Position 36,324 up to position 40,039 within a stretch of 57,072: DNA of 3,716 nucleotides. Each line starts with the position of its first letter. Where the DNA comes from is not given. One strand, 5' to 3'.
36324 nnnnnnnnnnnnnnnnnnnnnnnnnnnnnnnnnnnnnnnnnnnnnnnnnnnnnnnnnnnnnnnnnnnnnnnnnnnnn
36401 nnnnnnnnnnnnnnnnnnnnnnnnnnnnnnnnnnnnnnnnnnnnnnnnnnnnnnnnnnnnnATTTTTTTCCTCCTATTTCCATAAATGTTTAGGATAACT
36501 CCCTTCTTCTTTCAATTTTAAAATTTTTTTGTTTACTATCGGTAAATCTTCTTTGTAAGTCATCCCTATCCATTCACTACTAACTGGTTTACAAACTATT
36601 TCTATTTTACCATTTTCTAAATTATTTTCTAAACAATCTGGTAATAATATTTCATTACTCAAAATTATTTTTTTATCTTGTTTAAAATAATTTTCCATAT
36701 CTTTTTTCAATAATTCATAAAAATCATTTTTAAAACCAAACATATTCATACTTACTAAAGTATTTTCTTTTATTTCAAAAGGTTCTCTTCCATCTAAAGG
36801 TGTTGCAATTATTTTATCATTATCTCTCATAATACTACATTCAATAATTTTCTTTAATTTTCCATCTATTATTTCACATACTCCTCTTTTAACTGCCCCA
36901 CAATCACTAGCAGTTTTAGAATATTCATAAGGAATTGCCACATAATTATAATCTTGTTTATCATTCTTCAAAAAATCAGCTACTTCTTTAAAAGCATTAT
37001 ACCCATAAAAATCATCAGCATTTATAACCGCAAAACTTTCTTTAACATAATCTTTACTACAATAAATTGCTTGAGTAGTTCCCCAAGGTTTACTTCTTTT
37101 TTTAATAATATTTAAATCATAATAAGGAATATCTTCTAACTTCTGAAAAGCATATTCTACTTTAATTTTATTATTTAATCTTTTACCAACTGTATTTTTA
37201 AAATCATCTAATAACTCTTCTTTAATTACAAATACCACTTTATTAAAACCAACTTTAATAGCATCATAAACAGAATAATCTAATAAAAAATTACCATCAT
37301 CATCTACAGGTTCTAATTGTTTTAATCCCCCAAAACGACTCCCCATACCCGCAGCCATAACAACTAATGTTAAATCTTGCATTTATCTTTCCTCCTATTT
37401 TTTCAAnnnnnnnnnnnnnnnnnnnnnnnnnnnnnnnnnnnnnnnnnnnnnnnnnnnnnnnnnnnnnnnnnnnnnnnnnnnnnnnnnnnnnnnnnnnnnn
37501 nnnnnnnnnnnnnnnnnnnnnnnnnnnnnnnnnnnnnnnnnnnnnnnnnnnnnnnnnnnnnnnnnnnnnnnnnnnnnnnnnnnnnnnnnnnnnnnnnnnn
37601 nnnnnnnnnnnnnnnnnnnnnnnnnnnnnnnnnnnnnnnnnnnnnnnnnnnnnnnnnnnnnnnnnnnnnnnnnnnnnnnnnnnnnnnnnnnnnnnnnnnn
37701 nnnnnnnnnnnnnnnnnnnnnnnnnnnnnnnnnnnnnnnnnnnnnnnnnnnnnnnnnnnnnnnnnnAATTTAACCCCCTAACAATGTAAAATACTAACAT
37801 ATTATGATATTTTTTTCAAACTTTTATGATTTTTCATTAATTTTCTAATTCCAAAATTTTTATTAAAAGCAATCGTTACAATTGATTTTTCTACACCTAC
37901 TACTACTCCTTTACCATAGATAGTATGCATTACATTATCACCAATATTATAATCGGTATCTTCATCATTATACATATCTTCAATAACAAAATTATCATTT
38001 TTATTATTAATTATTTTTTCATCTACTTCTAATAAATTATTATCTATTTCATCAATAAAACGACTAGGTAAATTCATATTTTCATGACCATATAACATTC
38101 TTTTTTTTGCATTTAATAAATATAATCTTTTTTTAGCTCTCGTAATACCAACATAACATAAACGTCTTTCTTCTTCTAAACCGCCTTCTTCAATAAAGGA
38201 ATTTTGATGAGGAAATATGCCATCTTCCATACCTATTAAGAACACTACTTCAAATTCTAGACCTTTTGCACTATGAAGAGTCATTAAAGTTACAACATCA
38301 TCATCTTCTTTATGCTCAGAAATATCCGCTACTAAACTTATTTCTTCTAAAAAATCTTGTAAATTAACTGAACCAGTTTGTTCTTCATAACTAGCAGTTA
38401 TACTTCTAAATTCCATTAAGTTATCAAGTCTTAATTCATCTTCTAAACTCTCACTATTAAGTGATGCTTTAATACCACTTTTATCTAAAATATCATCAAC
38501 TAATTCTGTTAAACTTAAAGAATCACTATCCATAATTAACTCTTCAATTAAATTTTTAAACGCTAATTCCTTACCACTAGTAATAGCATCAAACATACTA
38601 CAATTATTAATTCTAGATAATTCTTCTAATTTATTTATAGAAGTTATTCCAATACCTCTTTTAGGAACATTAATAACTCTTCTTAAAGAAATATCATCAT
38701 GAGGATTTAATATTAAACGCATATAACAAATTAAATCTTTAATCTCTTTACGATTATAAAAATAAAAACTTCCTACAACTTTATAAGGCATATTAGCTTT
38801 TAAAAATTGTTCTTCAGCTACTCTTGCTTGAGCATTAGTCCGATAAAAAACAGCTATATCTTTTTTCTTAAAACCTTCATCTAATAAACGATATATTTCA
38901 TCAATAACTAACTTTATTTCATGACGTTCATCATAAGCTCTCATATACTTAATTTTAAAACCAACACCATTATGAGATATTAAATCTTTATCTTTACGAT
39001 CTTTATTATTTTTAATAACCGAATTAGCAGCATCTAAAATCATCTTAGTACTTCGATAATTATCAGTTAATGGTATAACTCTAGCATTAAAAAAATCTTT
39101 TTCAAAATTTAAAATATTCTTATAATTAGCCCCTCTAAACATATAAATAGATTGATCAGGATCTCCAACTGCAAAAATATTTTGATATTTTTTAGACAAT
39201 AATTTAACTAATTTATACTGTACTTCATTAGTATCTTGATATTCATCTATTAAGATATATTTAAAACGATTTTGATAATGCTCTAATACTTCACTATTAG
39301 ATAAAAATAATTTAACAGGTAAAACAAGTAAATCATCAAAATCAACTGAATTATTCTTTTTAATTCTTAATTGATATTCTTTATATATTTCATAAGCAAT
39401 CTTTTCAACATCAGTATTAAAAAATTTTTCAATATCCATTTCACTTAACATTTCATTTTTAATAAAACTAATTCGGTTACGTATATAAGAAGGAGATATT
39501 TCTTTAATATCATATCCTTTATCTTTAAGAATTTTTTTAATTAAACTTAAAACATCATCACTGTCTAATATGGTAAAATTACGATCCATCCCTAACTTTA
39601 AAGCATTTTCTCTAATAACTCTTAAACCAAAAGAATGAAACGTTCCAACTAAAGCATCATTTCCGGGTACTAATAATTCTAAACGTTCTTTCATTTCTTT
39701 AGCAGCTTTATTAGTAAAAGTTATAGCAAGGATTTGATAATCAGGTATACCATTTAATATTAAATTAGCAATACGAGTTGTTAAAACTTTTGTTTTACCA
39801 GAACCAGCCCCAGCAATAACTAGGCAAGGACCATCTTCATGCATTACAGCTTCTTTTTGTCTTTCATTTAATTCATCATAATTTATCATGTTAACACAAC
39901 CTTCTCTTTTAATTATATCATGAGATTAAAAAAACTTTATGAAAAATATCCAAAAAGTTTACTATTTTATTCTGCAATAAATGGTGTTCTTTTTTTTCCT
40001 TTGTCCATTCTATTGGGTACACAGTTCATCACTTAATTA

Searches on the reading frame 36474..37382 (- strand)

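Call 41: search_protein_families(library=pfam, proteins=[window:36474-37382:-])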
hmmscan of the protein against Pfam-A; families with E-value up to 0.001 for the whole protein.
window:36474-37382:- (302 aa): 2 families
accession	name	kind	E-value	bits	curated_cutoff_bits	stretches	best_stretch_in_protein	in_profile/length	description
PF00483.29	NTP_transferase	-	3e-11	43.8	21.2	1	7-239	3-202/245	Nucleotidyl transferase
PF12804.13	NTP_transf_3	-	1.2e-05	26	27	1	7-59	2-52/160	MobA-like NTP transferase domain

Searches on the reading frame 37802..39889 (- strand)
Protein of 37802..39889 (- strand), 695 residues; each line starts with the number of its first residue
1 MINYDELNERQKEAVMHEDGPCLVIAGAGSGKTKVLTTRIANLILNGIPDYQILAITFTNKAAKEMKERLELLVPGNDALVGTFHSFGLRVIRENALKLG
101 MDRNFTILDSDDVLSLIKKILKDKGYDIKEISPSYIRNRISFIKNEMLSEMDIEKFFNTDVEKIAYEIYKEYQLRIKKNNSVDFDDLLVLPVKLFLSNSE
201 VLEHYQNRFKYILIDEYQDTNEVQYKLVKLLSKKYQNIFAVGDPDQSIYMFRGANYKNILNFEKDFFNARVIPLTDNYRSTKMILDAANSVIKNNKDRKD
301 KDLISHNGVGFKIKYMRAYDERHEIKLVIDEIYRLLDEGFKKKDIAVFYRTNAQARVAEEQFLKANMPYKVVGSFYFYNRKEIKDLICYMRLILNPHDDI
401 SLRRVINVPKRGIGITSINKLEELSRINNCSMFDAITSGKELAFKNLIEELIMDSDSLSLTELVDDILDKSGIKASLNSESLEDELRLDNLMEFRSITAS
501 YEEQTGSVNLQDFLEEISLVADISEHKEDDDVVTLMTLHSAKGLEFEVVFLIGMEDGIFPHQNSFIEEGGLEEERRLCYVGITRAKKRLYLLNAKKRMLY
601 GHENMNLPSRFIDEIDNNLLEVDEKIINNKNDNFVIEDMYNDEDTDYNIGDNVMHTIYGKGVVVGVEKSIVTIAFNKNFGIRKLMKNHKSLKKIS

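Call 41: search_protein_families(library=pfam, proteins=[window:37802-39889:-])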
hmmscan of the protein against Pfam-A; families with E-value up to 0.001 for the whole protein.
window:37802-39889:- (695 aa): 8 families
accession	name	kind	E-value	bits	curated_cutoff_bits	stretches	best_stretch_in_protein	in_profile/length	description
PF00580.27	UvrD-helicase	-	4.6e-92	309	23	1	7-266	1-270/271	UvrD/REP helicase N-terminal domain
PF13361.12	UvrD_C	-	3e-79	267.4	25.6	1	273-594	2-348/350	UvrD-like helicase C-terminal domain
PF13245.12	AAA_19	-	1.3e-26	93.8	25.1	1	11-252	1-134/134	AAA domain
PF13538.12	UvrD_C_2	-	8.4e-10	38.8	27.4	1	534-592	3-52/52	UvrD-like helicase C-terminal domain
PF01443.25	Viral_helicase1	-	5.7e-09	36.6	21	0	519-592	164-227/228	Viral superfamily 1 RNA helicase core domain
PF13604.12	AAA_30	-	9.9e-09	35.6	27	1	7-71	2-67/191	AAA domain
PF13087.12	AAA_12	-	3.9e-05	23.8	27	0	523-593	129-192/195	AAA domain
PF21196.3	PcrA_UvrD_tudor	-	7.2e-05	23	23.9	1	649-686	1-41/48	PcrA/UvrD tudor domain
